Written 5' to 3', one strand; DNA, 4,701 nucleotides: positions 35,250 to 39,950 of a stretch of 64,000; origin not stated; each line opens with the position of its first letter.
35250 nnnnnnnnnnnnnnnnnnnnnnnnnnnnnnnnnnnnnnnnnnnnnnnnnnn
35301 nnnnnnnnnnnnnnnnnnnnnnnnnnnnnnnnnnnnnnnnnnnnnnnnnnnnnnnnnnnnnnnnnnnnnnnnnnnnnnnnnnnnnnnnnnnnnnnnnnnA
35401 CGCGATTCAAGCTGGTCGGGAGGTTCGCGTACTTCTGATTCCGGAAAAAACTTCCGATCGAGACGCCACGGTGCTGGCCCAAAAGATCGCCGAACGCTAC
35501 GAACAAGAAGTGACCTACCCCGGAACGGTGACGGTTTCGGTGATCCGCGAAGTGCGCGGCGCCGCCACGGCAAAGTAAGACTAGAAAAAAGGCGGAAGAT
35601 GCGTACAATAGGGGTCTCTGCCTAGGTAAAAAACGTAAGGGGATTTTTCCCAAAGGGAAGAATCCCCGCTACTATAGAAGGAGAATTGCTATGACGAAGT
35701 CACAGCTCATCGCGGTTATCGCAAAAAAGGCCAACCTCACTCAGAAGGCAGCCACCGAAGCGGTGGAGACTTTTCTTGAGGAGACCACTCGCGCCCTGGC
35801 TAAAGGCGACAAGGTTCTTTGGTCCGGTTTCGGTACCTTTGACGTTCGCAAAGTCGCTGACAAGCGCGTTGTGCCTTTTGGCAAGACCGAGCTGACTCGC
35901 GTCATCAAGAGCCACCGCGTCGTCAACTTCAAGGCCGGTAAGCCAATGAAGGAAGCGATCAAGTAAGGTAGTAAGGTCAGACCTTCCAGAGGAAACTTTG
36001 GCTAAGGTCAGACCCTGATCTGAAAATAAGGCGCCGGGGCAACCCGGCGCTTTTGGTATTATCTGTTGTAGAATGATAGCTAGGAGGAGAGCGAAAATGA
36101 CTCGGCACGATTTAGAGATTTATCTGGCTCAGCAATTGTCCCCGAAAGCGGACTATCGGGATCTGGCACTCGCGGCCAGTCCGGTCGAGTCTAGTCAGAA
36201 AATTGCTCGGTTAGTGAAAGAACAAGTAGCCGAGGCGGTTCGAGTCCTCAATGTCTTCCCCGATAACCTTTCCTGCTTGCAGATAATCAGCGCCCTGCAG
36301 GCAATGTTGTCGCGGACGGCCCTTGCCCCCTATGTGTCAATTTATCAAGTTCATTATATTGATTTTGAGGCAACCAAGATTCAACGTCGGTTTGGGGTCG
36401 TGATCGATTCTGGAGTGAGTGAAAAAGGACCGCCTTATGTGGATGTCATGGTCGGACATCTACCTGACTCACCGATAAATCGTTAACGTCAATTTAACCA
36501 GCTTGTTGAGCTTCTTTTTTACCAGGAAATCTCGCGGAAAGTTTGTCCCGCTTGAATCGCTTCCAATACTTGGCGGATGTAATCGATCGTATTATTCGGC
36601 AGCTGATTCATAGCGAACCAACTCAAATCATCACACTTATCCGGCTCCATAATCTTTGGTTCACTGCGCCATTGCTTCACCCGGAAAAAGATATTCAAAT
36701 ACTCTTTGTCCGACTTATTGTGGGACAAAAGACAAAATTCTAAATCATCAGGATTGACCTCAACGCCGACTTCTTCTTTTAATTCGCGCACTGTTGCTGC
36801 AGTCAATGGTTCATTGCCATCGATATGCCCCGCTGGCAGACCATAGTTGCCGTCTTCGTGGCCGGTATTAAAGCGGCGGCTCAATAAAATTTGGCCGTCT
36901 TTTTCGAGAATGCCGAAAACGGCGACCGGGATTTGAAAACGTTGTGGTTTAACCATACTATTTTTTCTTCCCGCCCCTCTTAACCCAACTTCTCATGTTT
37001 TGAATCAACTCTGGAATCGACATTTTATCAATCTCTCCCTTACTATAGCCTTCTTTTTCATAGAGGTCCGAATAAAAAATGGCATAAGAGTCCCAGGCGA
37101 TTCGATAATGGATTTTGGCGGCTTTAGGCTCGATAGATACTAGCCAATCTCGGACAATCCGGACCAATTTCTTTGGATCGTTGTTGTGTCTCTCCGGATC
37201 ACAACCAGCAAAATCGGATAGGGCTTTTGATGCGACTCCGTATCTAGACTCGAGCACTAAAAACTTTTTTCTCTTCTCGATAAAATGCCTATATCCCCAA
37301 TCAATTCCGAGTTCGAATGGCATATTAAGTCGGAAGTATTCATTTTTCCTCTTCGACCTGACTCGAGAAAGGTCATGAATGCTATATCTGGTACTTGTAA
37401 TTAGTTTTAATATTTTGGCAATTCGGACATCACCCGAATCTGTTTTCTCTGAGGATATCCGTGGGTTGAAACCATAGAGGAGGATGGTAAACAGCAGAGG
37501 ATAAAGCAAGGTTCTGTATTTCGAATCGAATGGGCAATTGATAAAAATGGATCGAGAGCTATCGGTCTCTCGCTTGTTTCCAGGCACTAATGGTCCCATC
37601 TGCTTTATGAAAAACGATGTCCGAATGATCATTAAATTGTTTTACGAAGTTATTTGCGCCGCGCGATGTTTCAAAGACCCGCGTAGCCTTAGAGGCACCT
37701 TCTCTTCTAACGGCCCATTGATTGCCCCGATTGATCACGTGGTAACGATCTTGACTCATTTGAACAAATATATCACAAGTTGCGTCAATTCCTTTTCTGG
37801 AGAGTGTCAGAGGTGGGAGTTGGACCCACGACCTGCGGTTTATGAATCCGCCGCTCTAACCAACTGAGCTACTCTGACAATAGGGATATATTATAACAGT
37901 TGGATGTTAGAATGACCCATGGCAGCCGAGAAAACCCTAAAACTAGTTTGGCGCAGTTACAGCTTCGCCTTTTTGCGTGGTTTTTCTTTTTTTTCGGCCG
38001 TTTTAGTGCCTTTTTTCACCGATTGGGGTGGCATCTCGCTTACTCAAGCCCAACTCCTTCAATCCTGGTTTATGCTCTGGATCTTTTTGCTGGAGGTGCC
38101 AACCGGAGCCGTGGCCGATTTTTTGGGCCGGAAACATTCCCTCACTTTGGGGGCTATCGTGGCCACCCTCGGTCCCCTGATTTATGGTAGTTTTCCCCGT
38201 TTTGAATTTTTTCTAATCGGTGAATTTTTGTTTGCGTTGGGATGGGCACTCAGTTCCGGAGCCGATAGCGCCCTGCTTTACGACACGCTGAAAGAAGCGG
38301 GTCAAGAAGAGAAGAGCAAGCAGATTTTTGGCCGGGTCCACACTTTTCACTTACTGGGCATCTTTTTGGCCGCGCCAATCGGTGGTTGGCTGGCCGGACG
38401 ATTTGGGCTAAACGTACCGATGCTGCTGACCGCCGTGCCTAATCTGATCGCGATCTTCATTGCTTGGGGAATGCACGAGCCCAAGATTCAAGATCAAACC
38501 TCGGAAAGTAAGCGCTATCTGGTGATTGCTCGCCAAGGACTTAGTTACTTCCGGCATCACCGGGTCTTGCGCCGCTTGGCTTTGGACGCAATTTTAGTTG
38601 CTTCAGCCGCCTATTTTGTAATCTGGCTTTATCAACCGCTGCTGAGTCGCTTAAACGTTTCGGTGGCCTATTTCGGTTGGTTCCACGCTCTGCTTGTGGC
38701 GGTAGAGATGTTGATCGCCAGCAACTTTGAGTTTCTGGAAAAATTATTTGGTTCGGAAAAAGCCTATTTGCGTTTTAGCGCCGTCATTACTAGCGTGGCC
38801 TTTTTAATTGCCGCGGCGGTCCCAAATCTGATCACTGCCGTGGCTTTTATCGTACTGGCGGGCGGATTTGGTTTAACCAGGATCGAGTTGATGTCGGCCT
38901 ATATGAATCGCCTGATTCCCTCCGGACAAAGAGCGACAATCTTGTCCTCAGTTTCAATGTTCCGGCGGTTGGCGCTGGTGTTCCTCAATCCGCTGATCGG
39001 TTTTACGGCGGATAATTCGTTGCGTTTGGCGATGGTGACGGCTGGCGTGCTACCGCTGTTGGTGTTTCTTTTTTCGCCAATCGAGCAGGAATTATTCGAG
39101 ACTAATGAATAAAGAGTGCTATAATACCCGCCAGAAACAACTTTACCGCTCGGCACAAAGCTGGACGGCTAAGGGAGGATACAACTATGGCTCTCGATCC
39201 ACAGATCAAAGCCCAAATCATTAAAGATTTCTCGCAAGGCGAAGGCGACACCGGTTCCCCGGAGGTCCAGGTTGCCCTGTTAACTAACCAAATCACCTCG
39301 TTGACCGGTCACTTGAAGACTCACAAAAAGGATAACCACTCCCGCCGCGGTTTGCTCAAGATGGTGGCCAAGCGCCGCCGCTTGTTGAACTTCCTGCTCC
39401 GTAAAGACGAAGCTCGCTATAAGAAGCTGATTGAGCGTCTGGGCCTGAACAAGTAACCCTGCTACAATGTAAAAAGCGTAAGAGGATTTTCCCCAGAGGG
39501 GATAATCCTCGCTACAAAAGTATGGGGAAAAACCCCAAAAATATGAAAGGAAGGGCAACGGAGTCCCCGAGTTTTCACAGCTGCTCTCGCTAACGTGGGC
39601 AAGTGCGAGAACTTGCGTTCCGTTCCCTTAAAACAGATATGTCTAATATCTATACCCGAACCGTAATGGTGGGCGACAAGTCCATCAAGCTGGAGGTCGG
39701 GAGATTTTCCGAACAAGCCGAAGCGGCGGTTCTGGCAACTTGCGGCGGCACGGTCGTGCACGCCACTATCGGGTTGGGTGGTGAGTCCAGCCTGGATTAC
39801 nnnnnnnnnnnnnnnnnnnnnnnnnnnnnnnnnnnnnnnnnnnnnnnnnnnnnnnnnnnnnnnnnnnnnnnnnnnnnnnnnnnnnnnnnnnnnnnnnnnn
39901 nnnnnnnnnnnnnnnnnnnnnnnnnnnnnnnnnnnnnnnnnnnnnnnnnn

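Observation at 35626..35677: Conserved 52-nt hairpin element shared by the hup and pnp upstream regions, with compensatory base changes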

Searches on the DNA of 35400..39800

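Call 40: search_rna_families(source=window, start=35400, end=39800, threshold=evalue, max_evalue=10)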
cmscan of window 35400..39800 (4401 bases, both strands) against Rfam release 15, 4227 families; matches with E-value up to 10: 6.
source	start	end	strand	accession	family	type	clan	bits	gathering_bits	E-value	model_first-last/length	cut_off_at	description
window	37805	37878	-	RF00005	tRNA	Gene; tRNA;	CL00001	66.4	29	2.1e-13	1-71/71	no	tRNA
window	39141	39243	+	RF00114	S15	Cis-reg; leader;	CL00121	29.1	39.5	0.00065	1-117/117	no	Ribosomal S15 leader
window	37804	37878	+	RF04354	Plastid-ycf2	Cis-reg;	-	24.4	65.7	0.081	1-75/75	no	Plastid-ycf2 5UTR RNA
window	35983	36056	+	RF00370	sroD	Gene; sRNA;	-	18.5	50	3.5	1-86/86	no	sroD RNA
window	39483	39536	-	RF02260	MAT2A_A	Cis-reg;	-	17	40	5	1-65/65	no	MAT2A 3'UTR stem loop A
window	35939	36057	+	RF00166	PrrB_RsmZ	Gene; sRNA;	CL00106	16.4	44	1.4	1-133/133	no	PrrB/RsmZ RNA family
